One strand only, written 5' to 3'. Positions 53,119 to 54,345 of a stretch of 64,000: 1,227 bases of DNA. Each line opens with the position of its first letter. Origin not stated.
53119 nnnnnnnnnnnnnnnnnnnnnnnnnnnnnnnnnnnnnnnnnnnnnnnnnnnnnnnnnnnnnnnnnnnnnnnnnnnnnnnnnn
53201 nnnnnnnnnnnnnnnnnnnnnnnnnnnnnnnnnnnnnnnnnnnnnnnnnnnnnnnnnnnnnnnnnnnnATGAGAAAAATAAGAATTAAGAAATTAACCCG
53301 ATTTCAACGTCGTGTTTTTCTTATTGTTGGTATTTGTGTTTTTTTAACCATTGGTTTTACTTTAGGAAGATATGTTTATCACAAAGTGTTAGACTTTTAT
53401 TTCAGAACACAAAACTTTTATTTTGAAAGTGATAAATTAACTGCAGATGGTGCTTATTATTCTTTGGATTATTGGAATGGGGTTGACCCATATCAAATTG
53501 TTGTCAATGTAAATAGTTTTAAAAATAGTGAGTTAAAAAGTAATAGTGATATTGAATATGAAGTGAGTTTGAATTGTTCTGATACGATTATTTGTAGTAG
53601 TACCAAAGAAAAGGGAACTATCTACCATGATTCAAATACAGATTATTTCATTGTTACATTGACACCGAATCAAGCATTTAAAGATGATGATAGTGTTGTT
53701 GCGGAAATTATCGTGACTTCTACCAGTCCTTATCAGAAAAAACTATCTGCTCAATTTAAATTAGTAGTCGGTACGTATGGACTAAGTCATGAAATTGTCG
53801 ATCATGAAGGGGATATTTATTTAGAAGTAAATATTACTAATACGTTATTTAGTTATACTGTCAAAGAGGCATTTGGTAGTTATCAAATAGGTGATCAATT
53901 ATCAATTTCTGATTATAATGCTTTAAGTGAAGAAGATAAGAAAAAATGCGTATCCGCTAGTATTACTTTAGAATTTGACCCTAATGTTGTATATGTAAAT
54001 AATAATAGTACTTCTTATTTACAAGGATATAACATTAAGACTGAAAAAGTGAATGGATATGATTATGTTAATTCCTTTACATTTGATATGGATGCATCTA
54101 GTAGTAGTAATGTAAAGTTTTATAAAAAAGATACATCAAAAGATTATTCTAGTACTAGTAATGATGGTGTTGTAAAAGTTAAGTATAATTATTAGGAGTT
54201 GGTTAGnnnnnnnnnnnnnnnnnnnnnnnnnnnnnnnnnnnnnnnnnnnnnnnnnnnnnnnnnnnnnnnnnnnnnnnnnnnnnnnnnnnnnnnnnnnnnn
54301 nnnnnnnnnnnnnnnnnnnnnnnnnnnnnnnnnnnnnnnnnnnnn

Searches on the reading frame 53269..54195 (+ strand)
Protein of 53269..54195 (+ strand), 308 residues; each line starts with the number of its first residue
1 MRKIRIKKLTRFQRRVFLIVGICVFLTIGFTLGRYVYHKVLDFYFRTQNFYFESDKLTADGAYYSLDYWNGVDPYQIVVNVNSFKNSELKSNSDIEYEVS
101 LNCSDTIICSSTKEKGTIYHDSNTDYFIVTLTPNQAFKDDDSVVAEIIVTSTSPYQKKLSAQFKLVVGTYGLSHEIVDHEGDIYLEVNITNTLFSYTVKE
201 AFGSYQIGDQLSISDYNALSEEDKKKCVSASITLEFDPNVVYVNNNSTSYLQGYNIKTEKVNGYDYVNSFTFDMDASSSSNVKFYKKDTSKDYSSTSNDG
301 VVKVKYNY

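Call 3: search_protein_families(library=pfam, proteins=[window:53269-54195:+], max_evalue=0.1)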
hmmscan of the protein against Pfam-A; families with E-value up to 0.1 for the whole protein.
window:53269-54195:+ (308 aa): 2 families
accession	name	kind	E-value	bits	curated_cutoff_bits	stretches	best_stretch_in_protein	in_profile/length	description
PF12650.12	DUF3784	-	0.0057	17.3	28.1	0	2-27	35-60/94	Domain of unknown function (DUF3784)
PF18666.6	CBM64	-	0.013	16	25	1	241-281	17-57/74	Carbohydrate-binding module 64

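Call 4: search_protein_families(library=padloc, proteins=[window:53269-54195:+], max_evalue=0.1)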
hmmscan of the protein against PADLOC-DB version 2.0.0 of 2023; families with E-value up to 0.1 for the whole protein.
window:53269-54195:+ (308 aa): 0 families

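Call 5: search_protein_families(library=ncbifam, proteins=[window:53269-54195:+], max_evalue=0.1)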
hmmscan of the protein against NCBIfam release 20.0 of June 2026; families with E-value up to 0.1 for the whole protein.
window:53269-54195:+ (308 aa): 0 families

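Call 63: search_solved_structures(query=A8, max_evalue=10)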
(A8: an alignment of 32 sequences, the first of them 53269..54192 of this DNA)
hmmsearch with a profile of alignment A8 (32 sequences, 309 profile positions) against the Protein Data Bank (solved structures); distinct sequences matched with E-value up to 10: 0.

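Call 65: search_protein_families(library=pfam, alignment_id=A8, max_evalue=0.01)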
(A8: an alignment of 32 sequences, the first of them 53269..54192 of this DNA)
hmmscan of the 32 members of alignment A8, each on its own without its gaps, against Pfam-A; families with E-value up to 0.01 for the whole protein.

A. member 1, window:53269-54192:+ (308 aa): 1 family
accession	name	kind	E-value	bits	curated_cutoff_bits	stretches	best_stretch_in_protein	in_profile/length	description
PF12650.12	DUF3784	-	0.0057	17.3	28.1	0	2-27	35-60/94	Domain of unknown function (DUF3784)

B. families by the number of members that match (of 32 scanned): 6 families
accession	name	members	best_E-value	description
PF00386.27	C1q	1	0.0011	C1q domain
PF14842.11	FliG_N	1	0.0026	FliG N-terminal domain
PF12650.12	DUF3784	1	0.0057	Domain of unknown function (DUF3784)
PF18666.6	CBM64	1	0.007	Carbohydrate-binding module 64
PF12326.13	EOS1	1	0.0088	N-glycosylation protein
PF01157.24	Ribosomal_L21e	1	0.0093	Ribosomal protein L21e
